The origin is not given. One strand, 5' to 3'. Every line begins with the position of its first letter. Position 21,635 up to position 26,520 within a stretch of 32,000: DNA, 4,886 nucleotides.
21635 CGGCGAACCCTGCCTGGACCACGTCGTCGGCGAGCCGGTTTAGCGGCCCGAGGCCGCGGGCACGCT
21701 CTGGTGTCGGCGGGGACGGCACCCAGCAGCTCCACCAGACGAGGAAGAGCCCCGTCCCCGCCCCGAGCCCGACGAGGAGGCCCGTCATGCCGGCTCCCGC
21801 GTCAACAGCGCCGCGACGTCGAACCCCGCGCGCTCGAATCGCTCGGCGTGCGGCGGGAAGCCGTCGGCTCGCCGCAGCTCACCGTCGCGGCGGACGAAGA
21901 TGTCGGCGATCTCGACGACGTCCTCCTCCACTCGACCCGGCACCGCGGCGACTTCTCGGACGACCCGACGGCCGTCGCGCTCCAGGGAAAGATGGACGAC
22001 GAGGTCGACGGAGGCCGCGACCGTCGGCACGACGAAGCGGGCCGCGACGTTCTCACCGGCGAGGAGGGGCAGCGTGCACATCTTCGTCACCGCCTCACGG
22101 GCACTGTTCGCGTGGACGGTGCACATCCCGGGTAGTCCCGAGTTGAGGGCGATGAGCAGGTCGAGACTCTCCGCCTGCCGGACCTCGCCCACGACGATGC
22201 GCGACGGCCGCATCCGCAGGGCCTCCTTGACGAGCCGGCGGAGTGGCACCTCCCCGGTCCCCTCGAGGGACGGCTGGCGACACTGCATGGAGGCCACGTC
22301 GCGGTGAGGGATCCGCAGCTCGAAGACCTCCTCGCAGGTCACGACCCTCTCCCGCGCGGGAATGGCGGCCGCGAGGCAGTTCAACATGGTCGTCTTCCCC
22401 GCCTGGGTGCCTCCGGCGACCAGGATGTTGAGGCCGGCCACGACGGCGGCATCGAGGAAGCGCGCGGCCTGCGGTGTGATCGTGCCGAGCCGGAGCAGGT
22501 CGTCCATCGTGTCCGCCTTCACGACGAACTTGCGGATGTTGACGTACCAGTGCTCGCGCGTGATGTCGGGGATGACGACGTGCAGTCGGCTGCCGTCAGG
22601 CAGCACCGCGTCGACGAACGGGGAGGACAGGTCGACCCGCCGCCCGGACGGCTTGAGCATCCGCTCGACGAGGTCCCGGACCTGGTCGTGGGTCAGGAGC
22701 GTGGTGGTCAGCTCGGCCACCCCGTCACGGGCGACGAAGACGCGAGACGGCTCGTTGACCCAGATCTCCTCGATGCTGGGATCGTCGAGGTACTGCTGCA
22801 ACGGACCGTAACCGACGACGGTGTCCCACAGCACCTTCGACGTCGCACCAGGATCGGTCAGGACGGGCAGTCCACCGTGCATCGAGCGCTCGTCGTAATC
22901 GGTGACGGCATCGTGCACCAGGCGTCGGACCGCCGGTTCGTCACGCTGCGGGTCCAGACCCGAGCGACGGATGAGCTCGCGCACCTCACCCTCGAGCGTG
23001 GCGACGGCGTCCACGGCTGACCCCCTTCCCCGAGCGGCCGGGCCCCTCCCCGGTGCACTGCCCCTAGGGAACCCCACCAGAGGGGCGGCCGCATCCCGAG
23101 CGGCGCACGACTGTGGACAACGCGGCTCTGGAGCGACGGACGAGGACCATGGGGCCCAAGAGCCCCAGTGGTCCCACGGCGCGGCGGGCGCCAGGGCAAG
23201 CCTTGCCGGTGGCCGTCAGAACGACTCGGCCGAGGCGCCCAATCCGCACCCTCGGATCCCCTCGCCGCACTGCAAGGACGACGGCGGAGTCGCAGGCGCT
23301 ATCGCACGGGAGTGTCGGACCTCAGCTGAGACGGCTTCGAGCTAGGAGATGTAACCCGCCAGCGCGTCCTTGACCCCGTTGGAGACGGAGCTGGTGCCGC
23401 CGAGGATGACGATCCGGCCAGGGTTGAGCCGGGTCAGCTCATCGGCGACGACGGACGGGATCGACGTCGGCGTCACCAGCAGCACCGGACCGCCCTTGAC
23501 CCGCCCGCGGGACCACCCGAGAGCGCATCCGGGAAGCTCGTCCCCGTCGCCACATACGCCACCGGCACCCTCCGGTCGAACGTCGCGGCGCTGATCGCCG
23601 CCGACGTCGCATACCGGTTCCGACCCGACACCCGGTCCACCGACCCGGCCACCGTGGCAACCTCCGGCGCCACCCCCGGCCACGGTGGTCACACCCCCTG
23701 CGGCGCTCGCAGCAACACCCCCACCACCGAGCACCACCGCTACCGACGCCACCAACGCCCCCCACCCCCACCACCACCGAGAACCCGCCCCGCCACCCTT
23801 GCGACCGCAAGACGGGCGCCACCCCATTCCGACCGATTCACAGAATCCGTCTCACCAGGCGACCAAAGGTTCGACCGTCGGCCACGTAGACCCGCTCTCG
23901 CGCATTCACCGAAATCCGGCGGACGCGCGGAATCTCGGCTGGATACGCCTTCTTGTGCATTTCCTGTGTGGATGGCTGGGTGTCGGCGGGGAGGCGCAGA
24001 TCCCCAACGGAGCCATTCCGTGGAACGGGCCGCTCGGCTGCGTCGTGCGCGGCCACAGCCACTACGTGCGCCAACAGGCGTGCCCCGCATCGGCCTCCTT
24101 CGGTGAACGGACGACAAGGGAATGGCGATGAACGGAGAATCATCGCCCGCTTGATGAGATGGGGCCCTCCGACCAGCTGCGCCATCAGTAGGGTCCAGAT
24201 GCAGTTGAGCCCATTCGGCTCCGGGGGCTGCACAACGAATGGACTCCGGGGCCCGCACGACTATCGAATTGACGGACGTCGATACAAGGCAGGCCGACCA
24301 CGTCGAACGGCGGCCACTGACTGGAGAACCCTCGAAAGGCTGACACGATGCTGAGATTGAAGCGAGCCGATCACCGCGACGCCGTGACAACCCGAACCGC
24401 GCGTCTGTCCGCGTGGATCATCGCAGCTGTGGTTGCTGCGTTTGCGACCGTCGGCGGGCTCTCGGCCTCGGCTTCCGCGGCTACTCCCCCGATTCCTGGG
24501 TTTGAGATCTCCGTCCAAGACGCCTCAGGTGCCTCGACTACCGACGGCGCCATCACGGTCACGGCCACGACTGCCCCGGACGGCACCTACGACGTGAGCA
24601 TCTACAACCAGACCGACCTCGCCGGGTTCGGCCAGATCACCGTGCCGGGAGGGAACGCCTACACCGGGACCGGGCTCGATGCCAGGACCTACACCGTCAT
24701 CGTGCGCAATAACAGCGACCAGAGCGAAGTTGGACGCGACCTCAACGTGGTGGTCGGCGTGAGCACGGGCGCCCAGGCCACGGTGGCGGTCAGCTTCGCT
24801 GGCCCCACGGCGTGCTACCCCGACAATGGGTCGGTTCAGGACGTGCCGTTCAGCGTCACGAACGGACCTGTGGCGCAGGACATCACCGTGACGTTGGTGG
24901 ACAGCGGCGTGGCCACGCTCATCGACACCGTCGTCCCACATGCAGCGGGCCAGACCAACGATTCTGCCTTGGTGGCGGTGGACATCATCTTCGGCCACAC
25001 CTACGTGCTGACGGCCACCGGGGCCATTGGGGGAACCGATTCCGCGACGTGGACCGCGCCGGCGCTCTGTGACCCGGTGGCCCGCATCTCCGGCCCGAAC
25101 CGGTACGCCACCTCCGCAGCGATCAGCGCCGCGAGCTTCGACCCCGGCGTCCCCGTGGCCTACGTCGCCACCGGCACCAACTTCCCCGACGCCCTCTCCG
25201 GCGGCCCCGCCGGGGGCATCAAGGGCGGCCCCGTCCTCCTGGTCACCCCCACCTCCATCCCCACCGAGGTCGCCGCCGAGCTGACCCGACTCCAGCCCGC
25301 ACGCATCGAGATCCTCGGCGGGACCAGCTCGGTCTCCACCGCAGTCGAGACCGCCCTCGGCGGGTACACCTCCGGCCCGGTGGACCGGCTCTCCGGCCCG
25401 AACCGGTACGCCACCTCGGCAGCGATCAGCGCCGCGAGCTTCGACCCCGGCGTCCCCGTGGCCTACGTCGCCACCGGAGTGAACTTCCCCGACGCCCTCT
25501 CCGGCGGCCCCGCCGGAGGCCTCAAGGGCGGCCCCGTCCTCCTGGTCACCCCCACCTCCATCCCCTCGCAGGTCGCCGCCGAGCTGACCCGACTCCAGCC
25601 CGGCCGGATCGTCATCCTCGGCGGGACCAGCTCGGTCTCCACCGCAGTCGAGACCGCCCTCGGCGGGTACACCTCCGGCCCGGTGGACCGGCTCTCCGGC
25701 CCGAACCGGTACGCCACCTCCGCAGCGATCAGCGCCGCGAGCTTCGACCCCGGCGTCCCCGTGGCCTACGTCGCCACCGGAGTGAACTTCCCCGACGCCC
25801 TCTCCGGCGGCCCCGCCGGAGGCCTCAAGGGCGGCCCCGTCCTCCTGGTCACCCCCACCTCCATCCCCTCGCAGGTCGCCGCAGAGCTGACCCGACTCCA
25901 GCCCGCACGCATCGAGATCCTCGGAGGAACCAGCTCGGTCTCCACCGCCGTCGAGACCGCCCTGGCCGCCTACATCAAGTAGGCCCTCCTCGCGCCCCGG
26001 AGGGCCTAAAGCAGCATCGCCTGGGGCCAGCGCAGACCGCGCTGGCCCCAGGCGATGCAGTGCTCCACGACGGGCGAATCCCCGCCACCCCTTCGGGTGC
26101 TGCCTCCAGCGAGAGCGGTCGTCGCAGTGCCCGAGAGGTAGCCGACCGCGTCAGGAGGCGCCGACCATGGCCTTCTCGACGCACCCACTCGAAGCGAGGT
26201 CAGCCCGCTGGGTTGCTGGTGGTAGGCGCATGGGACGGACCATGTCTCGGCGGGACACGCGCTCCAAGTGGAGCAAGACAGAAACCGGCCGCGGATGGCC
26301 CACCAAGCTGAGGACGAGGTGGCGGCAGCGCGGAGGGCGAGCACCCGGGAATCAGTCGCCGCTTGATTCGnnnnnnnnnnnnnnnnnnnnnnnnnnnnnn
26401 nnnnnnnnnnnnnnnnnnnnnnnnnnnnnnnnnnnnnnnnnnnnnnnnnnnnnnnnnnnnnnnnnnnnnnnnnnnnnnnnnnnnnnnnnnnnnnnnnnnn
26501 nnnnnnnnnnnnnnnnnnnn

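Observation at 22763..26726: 356-bp direct repeats of the tadA 5' end bracket a ~3.25-kb foreign-looking insert upstream of the Tad operon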

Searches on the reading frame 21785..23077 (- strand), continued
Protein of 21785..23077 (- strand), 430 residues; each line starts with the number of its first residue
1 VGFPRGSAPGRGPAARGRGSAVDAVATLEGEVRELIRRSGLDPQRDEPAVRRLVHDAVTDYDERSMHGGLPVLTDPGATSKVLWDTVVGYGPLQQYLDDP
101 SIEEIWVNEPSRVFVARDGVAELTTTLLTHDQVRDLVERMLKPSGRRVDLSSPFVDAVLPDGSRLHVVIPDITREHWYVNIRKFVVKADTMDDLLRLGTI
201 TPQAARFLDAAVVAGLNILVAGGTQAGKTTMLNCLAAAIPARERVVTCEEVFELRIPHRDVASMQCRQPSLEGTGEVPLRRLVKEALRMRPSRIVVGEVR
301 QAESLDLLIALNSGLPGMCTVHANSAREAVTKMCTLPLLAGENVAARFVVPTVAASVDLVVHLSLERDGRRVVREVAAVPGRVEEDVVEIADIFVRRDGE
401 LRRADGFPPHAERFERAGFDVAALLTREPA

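Call 54: search_protein_families(library=pfam, proteins=[L065:7079-8356:-, L065:8209-9342:-, L065:9173-9871:-, L072:7525-9693:-, L030:6416-8128:-, L074:6536-9574:+, L079:8343-9821:+, L020:8200-9783:+, L020:7317-8162:-, L068:8997-9737:-], max_evalue=0.001)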
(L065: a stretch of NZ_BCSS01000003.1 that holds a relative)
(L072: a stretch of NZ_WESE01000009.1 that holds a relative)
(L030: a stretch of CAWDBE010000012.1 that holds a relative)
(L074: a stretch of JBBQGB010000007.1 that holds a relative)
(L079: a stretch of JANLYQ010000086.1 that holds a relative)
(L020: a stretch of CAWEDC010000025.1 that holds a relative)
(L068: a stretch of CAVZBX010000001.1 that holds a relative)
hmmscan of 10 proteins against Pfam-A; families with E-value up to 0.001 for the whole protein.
L065:7079-8356:- (425 aa): 3 families
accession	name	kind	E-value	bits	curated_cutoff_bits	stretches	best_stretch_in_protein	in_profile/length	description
PF00108.29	Thiolase_N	-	3.1e-59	200.9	26.4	1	53-293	2-259/260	Thiolase, N-terminal domain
PF02803.24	Thiolase_C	-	3.4e-31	107.9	27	1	305-423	6-122/123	Thiolase, C-terminal domain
PF00109.32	ketoacyl-synt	-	1e-05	25.7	20.8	1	114-165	154-206/252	Beta-ketoacyl synthase, N-terminal domain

L065:8209-9342:- (377 aa): 2 families
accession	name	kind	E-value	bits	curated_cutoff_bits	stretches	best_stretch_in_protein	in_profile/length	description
PF00501.34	AMP-binding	-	2.1e-09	37.1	29.9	1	84-246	170-383/384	AMP-binding enzyme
PF13193.12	AMP-binding_C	-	1.3e-05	26.4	24.5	1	304-363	13-76/76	AMP-binding enzyme C-terminal domain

L065:9173-9871:- (232 aa): 1 family
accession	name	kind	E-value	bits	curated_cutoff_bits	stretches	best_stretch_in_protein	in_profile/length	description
PF02632.19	BioY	-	5e-33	114.4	25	1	72-213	3-139/140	BioY family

L072:7525-9693:- (722 aa): 8 families
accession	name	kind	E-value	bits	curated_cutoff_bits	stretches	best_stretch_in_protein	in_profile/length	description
PF03764.24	EFG_IV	-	6.5e-38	129.7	24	1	509-625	2-120/121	Elongation factor G, domain IV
PF00009.33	GTP_EFTU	-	4.4e-30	105.1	26.5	1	23-290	2-184/188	Elongation factor Tu GTP binding domain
PF00679.30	EFG_C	-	3.4e-23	81.9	27.9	1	628-716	1-88/89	Elongation factor G C-terminus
PF14492.12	EFG_III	-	5.5e-20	71.6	27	1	433-506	1-74/75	Elongation Factor G, domain III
PF22042.2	EF-G_D2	-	4.3e-12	46.4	27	1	324-420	4-82/84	Elongation factor G domain 2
PF03144.31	GTP_EFTU_D2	-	6.1e-08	33.4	30.3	1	336-419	1-72/73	Elongation factor Tu domain 2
PF13191.12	AAA_16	-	0.00091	20.2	32.6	0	23-50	23-51/167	AAA ATPase domain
PF01926.29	MMR_HSR1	-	0.00093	19.7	21.9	0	26-143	1-97/113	50S ribosome-binding GTPase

L030:6416-8128:- (570 aa): 3 families
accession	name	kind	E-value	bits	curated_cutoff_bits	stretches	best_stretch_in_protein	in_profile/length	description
PF13531.11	SBP_bac_11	-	7.9e-17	62.2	25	1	87-325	3-227/227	Bacterial extracellular solute-binding protein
PF00092.34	VWA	-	2.7e-06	28.1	23.8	1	372-560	4-171/174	von Willebrand factor type A domain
PF13519.12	VWA_2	-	9.7e-06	26.6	27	1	370-494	1-106/107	von Willebrand factor type A domain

L074:6536-9574:+ (1012 aa): 9 families
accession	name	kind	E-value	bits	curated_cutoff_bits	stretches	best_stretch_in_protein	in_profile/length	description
PF02913.24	FAD-oxidase_C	-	3.4e-49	168.2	21.2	1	346-591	4-246/248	FAD linked oxidases, C-terminal domain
PF01565.28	FAD_binding_4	-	3.1e-34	118.1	26.4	1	119-255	1-138/139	FAD binding domain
PF13183.11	Fer4_8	-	7.8e-10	39.6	27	1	614-688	1-68/68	4Fe-4S dicluster domain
PF02754.22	CCG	-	3.2e-07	30.8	20.6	1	911-989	2-82/85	Cysteine-rich domain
PF13534.11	Fer4_17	-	4.7e-07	30.7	22.2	1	617-688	1-60/61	4Fe-4S dicluster domain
PF12838.12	Fer4_7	-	4.4e-06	27.5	27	1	617-687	1-51/52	4Fe-4S dicluster domain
PF13237.11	Fer4_10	-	1.1e-05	25.7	25.5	0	614-638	5-22/53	4Fe-4S dicluster domain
PF13484.11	Fer4_16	-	0.00016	22.8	30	1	617-686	1-65/66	4Fe-4S double cluster binding domain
PF13187.11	Fer4_9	-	0.00035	21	27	1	617-686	1-49/52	4Fe-4S dicluster domain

L079:8343-9821:+ (492 aa): 5 families
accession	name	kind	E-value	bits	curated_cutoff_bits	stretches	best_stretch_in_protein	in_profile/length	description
PF00563.25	EAL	-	2.6e-52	178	31.3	1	226-449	2-236/236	EAL domain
PF08447.18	PAS_3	-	5.3e-13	49.5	25.6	1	124-207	3-87/89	PAS fold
PF00989.32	PAS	-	4e-11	43.4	22.6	1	101-205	2-106/113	PAS fold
PF13426.13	PAS_9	-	6.8e-07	30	27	1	116-207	7-96/103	PAS domain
PF08448.16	PAS_4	-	0.00015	22.4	23.1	1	112-204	7-97/110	PAS fold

L020:8200-9783:+ (527 aa): 2 families
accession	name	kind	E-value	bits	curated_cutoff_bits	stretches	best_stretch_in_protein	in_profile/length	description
PF01433.26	Peptidase_M1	-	1.5e-27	97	27.7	1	372-517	64-218/218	Peptidase family M1 domain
PF17900.6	Peptidase_M1_N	-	1.9e-07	31.8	25.8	1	86-286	3-186/186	Peptidase M1 N-terminal domain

L020:7317-8162:- (281 aa): 0 families

L068:8997-9737:- (246 aa): 2 families
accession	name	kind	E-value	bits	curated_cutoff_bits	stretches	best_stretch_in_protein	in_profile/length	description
PF13302.13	Acetyltransf_3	-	1.8e-24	87.5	25.4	1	82-222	1-137/138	Acetyltransferase (GNAT) domain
PF00583.31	Acetyltransf_1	-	2.4e-06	28.3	20.7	1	126-221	23-115/116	Acetyltransferase (GNAT) family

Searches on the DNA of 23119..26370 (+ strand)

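Call 37: search_dna_similar(query=window:23119-26370:+, collection=plasmids, mode=distant, max_rows=10)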
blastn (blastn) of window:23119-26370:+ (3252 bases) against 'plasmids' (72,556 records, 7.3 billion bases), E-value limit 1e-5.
No match.

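Call 38: search_dna_similar(query=window:23119-26370:+, collection=phages, mode=distant, max_rows=10)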
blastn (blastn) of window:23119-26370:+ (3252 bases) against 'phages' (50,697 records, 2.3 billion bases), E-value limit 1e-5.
Records with a match: 2; places in all: 2; records where one place covers at least 80% of the query: 0.
Best place of each record, by identity: 60-80% 2.
By first word of the organism name: Bacteriophage 2.
By host as written in the record: - 2.
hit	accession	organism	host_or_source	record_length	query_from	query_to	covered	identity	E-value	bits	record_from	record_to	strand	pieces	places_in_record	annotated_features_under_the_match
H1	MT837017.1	Bacteriophage sp.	human fecal samples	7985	2042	2812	14%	71.3%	2e-10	208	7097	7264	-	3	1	record has no annotation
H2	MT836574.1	Bacteriophage sp.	human fecal samples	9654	2037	2535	12%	69.6%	5e-11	154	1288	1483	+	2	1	record has no annotation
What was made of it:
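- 23119..26370 (.): Bracketed 3252-bp segment, absent from all 80 related tad loci. No plasmid match, and only trivial CWB2-repeat matches in phages (calls 37, 38).
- On Campbell-type single-crossover integration product: No plasmid or phage similarity (calls 37, 38).
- There is no plasmid match, and only CWB2-repeat matches in phages (calls 37, 38).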

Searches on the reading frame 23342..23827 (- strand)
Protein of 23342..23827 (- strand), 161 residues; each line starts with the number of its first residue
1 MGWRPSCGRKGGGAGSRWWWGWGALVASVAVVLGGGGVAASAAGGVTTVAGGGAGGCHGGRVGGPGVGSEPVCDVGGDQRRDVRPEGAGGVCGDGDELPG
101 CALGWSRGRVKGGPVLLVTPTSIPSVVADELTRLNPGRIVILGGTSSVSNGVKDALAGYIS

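Call 10: search_protein_families(library=pfam, proteins=[window:23342-23827:-], max_evalue=0.01)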
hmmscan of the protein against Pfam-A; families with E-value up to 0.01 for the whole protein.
window:23342-23827:- (161 aa): 1 family
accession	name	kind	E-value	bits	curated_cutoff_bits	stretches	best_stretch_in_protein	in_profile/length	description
PF04122.17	CW_binding_2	-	0.00081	20.3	24.9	1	111-152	37-72/73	Cell wall binding domain 2 (CWB2)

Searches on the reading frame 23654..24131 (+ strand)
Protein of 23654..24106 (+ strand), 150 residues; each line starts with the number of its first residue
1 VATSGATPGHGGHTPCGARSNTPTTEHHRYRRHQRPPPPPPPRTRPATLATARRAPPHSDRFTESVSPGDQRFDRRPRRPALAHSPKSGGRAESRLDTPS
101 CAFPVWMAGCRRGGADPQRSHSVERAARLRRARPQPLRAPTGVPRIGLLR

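Call 36: search_protein_families(library=pfam, proteins=[window:23654-24106:+, window:23685-24131:+], max_evalue=1)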
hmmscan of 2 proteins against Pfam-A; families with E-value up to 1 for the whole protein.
window:23654-24106:+ (150 aa): 0 families

window:23685-24131:+ (148 aa): 1 family
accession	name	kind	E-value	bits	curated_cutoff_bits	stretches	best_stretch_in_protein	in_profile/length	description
PF25739.1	HCMV_UL15A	-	0.91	10.5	25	0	84-100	86-102/107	Human cytomegalovirus UL15A protein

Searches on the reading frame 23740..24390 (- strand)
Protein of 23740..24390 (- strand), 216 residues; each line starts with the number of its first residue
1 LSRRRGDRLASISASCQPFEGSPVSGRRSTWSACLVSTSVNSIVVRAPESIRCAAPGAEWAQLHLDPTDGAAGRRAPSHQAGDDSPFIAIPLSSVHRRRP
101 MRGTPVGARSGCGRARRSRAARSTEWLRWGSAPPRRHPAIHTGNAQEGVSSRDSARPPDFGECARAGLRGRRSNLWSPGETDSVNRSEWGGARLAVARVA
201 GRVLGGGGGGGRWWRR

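Call 36: search_protein_families(library=pfam, proteins=[window:23740-24390:-], max_evalue=1)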
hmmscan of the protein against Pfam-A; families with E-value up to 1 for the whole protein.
window:23740-24390:- (216 aa): 0 families
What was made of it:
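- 23119..26370 (.): No Pfam hit in its spare ORFs (call 36).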

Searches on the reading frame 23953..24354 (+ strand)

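Call 36: search_protein_families(library=pfam, proteins=[window:23953-24354:+], max_evalue=1)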
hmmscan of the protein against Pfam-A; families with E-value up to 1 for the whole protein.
window:23953-24354:+ (133 aa): 1 family
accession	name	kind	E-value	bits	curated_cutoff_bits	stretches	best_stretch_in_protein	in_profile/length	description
PF19151.5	Sublancin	-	0.16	12.6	26.9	1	20-41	14-35/57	Sublancin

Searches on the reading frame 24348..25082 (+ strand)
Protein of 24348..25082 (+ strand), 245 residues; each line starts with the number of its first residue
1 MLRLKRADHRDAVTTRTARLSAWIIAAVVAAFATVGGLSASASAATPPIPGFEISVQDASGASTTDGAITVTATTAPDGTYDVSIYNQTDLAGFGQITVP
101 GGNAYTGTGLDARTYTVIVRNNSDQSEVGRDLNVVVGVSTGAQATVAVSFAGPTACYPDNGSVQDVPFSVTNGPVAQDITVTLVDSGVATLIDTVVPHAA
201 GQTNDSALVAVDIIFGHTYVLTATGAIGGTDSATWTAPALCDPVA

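Call 56: find_related_loci(query=window:24348-25082:+, collection=metagenome_contigs, flank=8000)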
Query window:24348-25082:+ (245 aa) in metagenome_contigs; peptide patterns used: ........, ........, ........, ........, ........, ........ (x = any residue, [..] = any of these).
355 stretches matched a pattern, but none encodes a relative of the query by tblastn (E <= 1e-3).
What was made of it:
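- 24348..25982 (+): Intact CWB2 cell-wall-binding protein gene, 544 aa: signal-peptide-like N-terminus, an orphan 245-aa N-terminal domain, and three 303-bp tandem repeats (25073-25978) that are 92-94% identical. No relative of the N-terminal domain in metagenome contigs (call 56).
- Tried and rejected: No relatives were found (call 56).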

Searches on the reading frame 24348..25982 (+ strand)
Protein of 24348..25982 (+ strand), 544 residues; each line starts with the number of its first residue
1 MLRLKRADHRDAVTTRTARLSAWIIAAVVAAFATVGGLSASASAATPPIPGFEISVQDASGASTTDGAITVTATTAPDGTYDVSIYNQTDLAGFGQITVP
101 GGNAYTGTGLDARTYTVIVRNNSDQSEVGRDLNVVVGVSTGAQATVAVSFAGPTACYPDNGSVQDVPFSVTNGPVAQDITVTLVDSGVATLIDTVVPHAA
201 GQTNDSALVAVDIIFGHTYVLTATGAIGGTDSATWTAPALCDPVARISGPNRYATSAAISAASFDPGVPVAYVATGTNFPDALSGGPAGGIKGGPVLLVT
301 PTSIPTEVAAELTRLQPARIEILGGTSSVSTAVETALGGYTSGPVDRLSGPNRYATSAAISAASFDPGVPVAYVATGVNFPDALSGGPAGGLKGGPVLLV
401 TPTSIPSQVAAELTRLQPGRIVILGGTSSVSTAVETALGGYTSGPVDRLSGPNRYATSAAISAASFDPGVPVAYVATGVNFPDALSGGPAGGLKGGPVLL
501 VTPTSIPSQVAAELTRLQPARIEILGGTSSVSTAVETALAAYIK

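Call 10: search_protein_families(library=pfam, proteins=[window:24348-25982:+], max_evalue=0.01)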
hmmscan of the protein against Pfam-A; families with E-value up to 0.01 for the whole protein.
window:24348-25982:+ (544 aa): 2 families
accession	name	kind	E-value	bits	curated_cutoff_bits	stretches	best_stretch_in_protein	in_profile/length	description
PF04122.17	CW_binding_2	-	1.2e-56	189.6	24.9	3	347-435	1-73/73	Cell wall binding domain 2 (CWB2)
PF13519.12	VWA_2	-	1.3e-05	26.2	27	0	495-541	47-88/107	von Willebrand factor type A domain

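Call 14: find_encoding_contigs(protein=window:24348-25982:+, flank=10000, max_places=10)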
Protein window:24348-25982:+ (544 aa): no gene with exactly this product is on record in the collection.

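Call 19: find_homologous_proteins(query=window:24348-25982:+, max_evalue=1e-10)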
Query window:24348-25982:+ (544 aa): 6613 proteins with E <= 1e-10 among 8000 candidates; the best 120 are listed.
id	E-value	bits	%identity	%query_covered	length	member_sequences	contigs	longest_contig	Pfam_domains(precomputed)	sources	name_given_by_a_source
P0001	0.0e+0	1129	100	100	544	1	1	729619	PF04122.18,PF13519.13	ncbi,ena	-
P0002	3.0e-157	543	62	55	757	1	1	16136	PF04122.18,PF13583.12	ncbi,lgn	-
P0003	2.4e-145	504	59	55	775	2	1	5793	PF04122.18,PF13583.12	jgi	-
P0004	5.2e-136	473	60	50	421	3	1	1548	PF04076.20,PF04122.18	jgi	jgi:putative cell wall-binding protein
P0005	1.3e-129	452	56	53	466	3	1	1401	PF00877.26,PF04122.18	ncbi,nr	ncbi:hypothetical protein GB882_02955, partial [Georgenia ruanii]|nr:hypothetical protein [Georgenia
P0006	5.0e-125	436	53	51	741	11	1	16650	PF04122.18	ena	-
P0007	5.1e-125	436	55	51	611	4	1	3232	PF23598.2,PF04122.18,PF00560.40,PF08263.18,PF12799.14,PF13855.13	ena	-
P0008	2.3e-123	431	55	54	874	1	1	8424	PF04122.18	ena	-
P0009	2.4e-120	421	62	49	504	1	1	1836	PF27111.1,PF04122.18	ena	-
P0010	2.7e-120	421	52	55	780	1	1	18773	PF04122.18,PF07676.19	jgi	jgi:putative cell wall-binding protein/Tol biopolymer transport system component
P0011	8.4e-117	409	69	56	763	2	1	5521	PF04122.18,PF16116.11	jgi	jgi:putative cell wall-binding protein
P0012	1.8e-116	408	56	53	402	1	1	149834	PF04122.18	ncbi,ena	-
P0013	5.9e-115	403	71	55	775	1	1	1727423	PF04122.18,PF16116.11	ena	-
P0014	4.2e-114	400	55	50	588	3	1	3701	PF23598.2,PF04122.18,PF00560.40,PF12799.14,PF13855.13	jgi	jgi:putative cell wall-binding protein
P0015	1.0e-113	399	54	51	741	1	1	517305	PF04122.18,PF00082.28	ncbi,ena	-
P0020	3.1e-111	391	66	56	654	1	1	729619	PF04122.18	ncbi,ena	-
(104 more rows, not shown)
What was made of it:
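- CWB2 paralogues exist on the same source contig (P0020, call 19).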

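Call 20: find_encoding_contigs(protein=P0001, flank=10000, max_places=5)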
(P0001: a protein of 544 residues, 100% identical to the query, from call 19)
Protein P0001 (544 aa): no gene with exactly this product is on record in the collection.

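Call 21: find_encoding_contigs(protein=P0020, flank=10000, max_places=5)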
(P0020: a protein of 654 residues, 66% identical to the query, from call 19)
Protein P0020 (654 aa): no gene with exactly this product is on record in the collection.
